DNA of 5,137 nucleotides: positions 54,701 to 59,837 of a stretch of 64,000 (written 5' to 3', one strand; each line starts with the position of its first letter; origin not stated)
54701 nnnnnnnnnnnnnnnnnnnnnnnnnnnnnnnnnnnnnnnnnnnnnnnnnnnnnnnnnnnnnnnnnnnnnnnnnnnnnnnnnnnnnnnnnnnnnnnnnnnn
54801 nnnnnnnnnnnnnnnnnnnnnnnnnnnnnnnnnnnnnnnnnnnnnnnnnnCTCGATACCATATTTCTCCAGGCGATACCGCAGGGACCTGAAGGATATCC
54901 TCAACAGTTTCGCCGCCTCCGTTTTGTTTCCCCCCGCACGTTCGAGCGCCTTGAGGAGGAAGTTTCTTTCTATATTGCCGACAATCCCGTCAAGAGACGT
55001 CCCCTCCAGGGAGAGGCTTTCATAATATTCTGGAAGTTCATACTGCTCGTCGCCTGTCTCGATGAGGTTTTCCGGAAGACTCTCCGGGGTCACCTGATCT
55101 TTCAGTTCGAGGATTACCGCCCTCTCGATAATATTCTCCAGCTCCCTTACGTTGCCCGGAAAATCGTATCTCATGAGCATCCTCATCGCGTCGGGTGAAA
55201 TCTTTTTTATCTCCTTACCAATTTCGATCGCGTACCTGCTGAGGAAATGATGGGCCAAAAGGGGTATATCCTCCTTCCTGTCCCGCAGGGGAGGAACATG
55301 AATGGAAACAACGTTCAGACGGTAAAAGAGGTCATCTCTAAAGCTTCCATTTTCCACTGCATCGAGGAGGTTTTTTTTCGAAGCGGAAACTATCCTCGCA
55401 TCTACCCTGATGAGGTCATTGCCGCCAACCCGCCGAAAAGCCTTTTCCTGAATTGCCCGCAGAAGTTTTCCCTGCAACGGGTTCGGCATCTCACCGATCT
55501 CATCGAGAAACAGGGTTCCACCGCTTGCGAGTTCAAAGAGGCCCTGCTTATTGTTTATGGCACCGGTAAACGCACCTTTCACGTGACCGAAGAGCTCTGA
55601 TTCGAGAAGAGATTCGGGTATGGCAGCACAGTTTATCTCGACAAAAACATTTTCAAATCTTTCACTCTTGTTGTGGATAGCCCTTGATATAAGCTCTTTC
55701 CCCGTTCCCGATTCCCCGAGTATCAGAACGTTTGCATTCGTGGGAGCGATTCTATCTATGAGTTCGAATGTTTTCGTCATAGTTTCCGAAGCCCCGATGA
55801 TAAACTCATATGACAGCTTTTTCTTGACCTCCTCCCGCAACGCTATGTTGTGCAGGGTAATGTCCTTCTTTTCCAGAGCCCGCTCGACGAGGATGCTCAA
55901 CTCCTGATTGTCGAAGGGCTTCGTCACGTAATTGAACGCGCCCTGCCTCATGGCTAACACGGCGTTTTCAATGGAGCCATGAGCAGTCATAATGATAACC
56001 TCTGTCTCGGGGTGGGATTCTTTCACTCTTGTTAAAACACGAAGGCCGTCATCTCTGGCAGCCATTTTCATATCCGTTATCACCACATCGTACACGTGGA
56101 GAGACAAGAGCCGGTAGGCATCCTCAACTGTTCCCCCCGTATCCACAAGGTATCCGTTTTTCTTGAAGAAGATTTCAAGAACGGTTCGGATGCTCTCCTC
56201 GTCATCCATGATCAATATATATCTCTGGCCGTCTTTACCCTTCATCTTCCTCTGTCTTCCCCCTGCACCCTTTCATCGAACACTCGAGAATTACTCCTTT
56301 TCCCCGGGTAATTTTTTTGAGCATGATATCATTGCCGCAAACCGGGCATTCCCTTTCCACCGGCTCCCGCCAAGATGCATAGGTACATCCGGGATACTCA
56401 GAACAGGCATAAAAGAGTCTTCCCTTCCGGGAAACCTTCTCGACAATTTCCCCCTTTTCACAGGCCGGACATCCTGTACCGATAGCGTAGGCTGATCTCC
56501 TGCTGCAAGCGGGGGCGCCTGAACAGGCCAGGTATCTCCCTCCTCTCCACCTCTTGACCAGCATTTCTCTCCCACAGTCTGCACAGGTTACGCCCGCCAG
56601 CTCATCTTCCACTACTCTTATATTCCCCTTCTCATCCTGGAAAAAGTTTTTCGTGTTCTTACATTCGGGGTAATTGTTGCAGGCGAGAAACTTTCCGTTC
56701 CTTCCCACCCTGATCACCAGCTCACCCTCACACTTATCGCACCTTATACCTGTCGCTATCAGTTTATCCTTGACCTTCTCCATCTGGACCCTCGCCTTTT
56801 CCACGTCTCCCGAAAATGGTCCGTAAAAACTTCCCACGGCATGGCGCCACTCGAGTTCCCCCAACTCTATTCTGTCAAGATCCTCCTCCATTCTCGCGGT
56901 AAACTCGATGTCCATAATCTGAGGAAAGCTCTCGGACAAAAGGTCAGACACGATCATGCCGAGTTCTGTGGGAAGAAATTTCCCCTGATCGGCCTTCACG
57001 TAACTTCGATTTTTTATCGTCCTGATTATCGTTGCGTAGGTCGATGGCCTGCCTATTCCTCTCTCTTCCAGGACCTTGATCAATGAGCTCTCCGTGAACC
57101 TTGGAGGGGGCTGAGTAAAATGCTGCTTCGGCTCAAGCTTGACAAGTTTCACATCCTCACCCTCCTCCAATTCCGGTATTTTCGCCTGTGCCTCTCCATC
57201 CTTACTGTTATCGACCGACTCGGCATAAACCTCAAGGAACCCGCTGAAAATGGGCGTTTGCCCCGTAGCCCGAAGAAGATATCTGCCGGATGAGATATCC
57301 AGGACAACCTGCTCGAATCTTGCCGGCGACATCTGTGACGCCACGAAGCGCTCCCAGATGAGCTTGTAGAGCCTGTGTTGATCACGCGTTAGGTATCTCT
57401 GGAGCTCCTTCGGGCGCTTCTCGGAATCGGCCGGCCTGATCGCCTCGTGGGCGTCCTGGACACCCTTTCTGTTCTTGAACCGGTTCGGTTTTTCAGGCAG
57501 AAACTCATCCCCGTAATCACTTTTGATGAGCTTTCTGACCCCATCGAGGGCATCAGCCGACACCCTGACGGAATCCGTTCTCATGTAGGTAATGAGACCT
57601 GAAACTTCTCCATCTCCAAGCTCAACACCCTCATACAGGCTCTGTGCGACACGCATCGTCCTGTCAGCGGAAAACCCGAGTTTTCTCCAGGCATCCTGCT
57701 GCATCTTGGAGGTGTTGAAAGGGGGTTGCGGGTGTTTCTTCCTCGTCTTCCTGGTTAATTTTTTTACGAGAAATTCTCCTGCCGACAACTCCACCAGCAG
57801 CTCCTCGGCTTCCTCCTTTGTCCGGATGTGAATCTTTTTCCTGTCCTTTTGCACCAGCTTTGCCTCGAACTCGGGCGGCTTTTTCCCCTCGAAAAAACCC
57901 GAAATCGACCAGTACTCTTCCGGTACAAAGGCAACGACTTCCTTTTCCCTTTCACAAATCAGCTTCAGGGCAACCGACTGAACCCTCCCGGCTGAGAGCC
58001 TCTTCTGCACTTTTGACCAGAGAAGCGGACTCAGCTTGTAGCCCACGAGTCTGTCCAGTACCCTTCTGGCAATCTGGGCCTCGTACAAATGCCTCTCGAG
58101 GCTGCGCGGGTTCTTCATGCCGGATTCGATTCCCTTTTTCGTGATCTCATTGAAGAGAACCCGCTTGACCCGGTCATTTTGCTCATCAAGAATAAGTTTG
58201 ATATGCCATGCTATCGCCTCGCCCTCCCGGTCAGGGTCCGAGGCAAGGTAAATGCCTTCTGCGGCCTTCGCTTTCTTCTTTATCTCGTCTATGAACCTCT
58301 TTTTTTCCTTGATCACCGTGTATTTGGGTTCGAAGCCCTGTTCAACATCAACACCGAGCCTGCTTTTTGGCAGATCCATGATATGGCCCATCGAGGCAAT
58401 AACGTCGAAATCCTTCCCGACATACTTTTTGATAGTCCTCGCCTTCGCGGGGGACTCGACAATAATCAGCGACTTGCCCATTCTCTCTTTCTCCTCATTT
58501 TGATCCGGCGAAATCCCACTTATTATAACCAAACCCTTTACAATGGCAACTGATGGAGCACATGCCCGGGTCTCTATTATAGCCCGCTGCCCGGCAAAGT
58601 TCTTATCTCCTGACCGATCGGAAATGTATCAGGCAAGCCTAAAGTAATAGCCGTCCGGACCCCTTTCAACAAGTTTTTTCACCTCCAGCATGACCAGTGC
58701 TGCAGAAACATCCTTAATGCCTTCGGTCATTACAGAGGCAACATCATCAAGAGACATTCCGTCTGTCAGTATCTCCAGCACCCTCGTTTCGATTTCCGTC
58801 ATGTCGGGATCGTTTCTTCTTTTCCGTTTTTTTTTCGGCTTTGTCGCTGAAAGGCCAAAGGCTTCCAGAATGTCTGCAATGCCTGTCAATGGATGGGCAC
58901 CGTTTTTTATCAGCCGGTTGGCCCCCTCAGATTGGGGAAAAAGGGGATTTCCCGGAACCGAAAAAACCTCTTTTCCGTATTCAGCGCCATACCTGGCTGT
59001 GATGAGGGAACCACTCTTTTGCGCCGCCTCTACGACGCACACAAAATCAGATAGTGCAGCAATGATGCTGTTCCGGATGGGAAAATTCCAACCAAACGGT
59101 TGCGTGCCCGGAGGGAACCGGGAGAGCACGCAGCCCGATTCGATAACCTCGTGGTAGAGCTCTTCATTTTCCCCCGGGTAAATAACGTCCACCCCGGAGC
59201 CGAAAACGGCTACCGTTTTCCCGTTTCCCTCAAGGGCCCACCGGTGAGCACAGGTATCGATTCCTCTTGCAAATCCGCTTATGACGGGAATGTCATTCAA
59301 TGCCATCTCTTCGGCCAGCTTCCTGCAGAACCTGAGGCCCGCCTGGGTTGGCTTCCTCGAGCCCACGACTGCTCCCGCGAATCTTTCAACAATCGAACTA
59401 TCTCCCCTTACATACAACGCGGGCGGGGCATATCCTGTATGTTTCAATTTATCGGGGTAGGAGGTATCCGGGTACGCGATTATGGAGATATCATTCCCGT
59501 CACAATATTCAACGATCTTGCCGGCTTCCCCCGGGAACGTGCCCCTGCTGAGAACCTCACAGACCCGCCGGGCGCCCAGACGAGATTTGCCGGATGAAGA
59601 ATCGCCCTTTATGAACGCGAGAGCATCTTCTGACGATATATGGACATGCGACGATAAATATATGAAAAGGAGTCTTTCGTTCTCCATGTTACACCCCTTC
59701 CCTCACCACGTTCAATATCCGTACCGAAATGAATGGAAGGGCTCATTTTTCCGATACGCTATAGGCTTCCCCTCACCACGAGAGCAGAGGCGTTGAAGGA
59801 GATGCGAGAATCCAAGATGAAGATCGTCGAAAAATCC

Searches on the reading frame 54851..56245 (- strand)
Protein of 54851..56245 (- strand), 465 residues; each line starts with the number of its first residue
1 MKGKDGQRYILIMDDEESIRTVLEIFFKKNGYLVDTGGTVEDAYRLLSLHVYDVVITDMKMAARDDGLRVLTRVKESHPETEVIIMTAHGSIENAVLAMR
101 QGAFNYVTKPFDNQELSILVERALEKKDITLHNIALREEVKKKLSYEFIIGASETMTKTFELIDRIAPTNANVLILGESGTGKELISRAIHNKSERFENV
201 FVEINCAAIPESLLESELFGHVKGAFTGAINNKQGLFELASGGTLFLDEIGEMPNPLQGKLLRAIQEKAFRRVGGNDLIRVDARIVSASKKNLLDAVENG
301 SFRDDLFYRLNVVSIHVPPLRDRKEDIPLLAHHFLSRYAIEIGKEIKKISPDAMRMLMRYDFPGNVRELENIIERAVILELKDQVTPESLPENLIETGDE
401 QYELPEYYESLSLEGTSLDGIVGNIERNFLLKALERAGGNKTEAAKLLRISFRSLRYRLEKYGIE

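Call 32: search_protein_families(library=pfam, proteins=[window:54851-56245:-], max_evalue=0.0001)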
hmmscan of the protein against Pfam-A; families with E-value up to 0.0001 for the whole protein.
window:54851-56245:- (465 aa): 6 families
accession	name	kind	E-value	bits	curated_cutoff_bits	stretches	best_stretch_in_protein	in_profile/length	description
PF00158.32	Sigma54_activat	-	5.6e-70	234.8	20.2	1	149-316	1-168/168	Sigma-54 interaction domain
PF25601.1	AAA_lid_14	-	9.8e-30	102.7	27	1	321-401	1-81/87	AAA+ ATPase lid domain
PF00072.30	Response_reg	-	3.7e-25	88.7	30.2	1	10-118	1-108/111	Response regulator receiver domain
PF14532.12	Sigma54_activ_2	-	2e-24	86.9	25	1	150-320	1-138/138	Sigma-54 interaction domain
PF02954.25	HTH_8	-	5.1e-14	52.2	22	1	424-462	4-42/42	Bacterial regulatory protein, Fis family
PF07728.20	AAA_5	-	6.7e-07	29.8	22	1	172-284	1-109/139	AAA domain (dynein-related subfamily)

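Call 62: search_protein_families(library=ncbifam, proteins=[window:54851-56245:-], max_evalue=0.00001)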
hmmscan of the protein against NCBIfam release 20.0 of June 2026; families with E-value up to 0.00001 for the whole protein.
window:54851-56245:- (465 aa): 93 families (the best 25 are shown)
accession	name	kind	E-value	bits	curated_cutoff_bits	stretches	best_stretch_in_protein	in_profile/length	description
NF008469.0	PRK11361.1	equivalog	1.2e-142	475.9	714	1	8-465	5-457/461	acetoacetate metabolism transcriptional regulator AtoC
TIGR01818.1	ntrC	equivalog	6.4e-136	453.8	558.6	1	10-459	1-460/463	nitrogen regulation protein NR(I)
TIGR02915.1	PEP_resp_reg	equivalog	5.4e-123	411.1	502.6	1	10-464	1-444/445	PEP-CTERM-box response regulator transcription factor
NF007689.0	PRK10365.1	equivalog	1.5e-117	393.1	760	1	9-458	7-438/441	sigma-54-dependent response regulator transcription factor ZraR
NF041552.1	TF_PrdR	equivalog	1e-115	387.3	795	1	112-463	233-577/577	sigma-54 dependent transcriptional regulator PrdR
TIGR01817.1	nifA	equivalog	5.1e-115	385.3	528.85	1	130-465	179-530/534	nif-specific transcriptional activator NifA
NF051870.1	NAssimRespRegNtrX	equivalog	1.7e-114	383.2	600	1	10-463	4-451/452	nitrogen assimilation response regulator NtrX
NF008176.1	PRK10923.1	equivalog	1.4e-113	379.9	620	1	9-465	5-469/469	nitrogen regulation protein NR(I)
NF041946.1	LuxO_transreg_Vib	equivalog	1.5e-113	380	800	1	13-459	2-457/463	quorum-sensing sigma-54 dependent transcriptional regulator LuxO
NF011695.0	PRK15115.1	equivalog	2e-111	372.9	763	1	9-448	8-433/445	two-component system response regulator GlrR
NF050807.1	TransRegFlbDCaul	equivalog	1.9e-106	356.7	750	1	37-463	30-439/454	sigma-54-dependent transcriptional regulator FlbD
NF003451.0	PRK05022.1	equivalog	9.1e-100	334.8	476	1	123-455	167-501/512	nitric oxide reductase transcriptional regulator NorR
NF049963.1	RespRegFlgRCampy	domain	3e-98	329.5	750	1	10-390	3-377/429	fla regulon two-component system response regulator FlgR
NF038308.1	RNA_repair_RtcR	equivalog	8.8e-98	328.4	650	1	85-463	116-517/530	RNA repair transcriptional activator RtcR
TIGR02329.1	propionate_PrpR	equivalog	9.8e-89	298.3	499.2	1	128-460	193-525/526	propionate catabolism operon regulatory protein PrpR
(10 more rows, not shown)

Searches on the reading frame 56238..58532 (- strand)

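Call 32: search_protein_families(library=pfam, proteins=[window:56238-58532:-], max_evalue=0.0001)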
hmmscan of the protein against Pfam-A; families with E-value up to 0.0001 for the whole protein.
window:56238-58532:- (765 aa): 3 families
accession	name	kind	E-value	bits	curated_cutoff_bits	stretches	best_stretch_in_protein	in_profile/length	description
PF01131.25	Topoisom_bac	-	1.8e-126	423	35.1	1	146-564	3-408/411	DNA topoisomerase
PF01396.24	Zn_ribbon_Top1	-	2.3e-32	110.9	32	3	596-629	2-35/39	Topoisomerase DNA binding C4 zinc finger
PF01751.28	Toprim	-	7e-23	81.1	23.1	1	22-130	2-96/96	Toprim domain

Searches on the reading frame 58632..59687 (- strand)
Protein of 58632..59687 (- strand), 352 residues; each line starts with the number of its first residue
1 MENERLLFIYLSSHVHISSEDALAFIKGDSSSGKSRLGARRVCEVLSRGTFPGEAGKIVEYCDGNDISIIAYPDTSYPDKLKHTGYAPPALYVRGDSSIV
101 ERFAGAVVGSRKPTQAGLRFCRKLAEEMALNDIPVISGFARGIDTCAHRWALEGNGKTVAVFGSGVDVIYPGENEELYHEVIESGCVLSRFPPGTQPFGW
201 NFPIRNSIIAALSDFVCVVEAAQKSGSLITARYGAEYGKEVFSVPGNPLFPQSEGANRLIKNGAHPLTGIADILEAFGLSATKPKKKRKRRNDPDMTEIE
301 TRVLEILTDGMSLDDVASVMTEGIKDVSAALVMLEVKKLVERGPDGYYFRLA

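Call 32: search_protein_families(library=pfam, proteins=[window:58632-59687:-], max_evalue=0.0001)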
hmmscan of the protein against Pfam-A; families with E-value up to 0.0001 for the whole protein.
window:58632-59687:- (352 aa): 1 family
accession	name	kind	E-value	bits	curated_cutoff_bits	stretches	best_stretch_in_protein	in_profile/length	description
PF02481.21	DNA_processg_A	-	5e-72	242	29.6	1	63-268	3-211/212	DNA recombination-mediator protein A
